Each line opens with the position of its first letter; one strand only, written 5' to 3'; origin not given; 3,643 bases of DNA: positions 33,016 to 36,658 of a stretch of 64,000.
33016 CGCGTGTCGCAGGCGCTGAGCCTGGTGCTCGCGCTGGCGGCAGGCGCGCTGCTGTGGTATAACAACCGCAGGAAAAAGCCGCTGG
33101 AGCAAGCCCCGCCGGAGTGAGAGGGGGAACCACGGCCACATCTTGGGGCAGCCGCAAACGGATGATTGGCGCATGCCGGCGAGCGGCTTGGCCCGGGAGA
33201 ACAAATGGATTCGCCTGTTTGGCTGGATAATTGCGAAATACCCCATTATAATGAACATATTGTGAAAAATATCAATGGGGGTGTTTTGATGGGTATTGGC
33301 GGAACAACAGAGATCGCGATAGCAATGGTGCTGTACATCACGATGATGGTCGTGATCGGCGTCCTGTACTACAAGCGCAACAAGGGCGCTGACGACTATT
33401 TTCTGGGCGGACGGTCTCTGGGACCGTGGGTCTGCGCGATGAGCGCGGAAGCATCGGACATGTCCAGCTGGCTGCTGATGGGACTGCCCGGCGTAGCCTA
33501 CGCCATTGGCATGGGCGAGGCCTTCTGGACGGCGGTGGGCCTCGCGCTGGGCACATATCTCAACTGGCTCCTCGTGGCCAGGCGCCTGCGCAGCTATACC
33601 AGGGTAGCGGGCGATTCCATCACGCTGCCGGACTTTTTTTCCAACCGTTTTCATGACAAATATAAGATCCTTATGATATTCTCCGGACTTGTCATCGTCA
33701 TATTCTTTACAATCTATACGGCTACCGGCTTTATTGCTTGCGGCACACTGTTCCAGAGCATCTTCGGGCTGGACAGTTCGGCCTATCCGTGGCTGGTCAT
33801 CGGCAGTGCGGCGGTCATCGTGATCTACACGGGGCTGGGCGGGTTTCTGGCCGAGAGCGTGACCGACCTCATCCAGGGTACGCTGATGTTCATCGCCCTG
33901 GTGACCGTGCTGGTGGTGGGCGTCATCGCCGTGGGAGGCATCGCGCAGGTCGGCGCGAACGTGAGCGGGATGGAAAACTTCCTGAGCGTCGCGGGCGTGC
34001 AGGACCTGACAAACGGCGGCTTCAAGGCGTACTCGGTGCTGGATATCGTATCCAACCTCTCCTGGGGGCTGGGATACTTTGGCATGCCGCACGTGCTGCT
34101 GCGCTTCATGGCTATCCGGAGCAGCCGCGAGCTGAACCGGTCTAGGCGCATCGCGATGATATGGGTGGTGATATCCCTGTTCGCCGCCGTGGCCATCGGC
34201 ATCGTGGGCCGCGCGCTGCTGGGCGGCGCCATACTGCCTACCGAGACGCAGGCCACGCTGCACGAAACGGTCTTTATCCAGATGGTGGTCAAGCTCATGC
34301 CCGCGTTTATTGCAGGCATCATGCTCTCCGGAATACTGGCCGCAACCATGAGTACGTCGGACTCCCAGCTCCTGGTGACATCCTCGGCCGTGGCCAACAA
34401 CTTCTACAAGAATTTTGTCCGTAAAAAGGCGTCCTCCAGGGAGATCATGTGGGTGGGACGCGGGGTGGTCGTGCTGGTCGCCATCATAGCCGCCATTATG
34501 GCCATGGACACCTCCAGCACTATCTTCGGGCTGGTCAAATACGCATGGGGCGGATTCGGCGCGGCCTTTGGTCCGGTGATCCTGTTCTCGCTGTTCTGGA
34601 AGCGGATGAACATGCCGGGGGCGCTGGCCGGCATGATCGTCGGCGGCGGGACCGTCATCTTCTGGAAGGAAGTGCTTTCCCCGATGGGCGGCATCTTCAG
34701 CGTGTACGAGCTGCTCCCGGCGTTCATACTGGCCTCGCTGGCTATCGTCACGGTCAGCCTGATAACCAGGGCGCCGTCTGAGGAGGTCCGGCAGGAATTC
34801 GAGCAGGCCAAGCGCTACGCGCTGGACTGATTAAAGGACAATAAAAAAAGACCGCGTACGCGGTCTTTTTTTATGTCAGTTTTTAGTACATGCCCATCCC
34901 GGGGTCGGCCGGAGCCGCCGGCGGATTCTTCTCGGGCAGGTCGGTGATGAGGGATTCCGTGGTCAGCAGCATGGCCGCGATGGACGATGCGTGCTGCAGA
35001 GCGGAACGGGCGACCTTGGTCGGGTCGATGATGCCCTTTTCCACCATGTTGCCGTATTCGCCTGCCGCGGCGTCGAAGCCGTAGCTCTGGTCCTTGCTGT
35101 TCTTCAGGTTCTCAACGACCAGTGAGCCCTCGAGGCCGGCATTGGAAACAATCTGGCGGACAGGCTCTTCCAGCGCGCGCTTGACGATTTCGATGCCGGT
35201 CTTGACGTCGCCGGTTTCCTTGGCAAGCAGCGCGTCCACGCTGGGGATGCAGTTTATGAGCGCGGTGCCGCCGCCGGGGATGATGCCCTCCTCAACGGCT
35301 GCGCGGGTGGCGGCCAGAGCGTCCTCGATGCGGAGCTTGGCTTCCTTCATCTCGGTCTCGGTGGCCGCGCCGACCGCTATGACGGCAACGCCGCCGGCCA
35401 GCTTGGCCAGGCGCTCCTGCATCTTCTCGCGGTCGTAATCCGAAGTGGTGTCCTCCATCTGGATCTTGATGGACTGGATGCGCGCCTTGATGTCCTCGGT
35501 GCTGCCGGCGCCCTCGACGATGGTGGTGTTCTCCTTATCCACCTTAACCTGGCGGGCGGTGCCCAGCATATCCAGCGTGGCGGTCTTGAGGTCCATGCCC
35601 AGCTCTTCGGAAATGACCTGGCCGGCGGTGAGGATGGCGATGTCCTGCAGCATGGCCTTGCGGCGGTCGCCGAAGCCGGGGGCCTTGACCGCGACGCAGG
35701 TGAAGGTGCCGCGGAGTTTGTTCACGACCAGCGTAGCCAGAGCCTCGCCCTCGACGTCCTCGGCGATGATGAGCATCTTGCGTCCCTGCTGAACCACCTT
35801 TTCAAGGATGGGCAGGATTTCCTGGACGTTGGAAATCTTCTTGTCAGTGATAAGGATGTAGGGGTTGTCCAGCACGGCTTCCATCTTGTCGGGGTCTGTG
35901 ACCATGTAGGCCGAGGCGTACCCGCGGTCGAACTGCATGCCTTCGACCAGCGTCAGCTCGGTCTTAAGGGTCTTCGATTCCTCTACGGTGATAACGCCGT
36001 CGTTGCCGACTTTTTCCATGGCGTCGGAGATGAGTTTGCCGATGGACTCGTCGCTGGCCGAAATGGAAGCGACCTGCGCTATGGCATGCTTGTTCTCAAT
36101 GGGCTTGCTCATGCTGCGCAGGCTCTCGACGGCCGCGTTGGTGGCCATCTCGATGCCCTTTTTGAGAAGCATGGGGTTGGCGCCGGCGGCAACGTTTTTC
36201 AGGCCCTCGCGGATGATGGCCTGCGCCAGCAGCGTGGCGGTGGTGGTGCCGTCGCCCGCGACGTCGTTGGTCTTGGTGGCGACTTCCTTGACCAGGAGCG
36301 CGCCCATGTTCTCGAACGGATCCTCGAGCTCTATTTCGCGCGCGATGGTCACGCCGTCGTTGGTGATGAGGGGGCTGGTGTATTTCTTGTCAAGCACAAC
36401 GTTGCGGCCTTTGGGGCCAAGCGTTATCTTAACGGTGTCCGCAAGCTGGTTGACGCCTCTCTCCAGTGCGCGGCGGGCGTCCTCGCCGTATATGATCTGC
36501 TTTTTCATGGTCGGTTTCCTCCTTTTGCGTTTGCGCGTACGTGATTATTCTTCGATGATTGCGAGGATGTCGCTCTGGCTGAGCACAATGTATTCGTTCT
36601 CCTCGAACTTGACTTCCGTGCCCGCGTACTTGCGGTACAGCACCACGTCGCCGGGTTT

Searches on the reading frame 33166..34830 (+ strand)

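Call 18: search_protein_families(library=pfam, proteins=[window:33166-34830:+])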
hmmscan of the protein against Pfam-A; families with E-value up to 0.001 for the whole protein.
window:33166-34830:+ (554 aa): 1 family
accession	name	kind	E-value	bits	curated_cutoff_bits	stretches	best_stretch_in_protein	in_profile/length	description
PF00474.23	SSF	-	1.9e-95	320.6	22.8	1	78-493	1-406/406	Sodium:solute symporter family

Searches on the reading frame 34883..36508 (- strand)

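Call 18: search_protein_families(library=pfam, proteins=[window:34883-36508:-])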
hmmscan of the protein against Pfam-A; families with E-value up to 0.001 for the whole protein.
window:34883-36508:- (541 aa): 1 family
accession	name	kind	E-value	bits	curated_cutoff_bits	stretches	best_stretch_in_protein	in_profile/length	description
PF00118.29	Cpn60_TCP1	-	2.5e-81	274.3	34.3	1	22-522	1-487/490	TCP-1/cpn60 chaperonin family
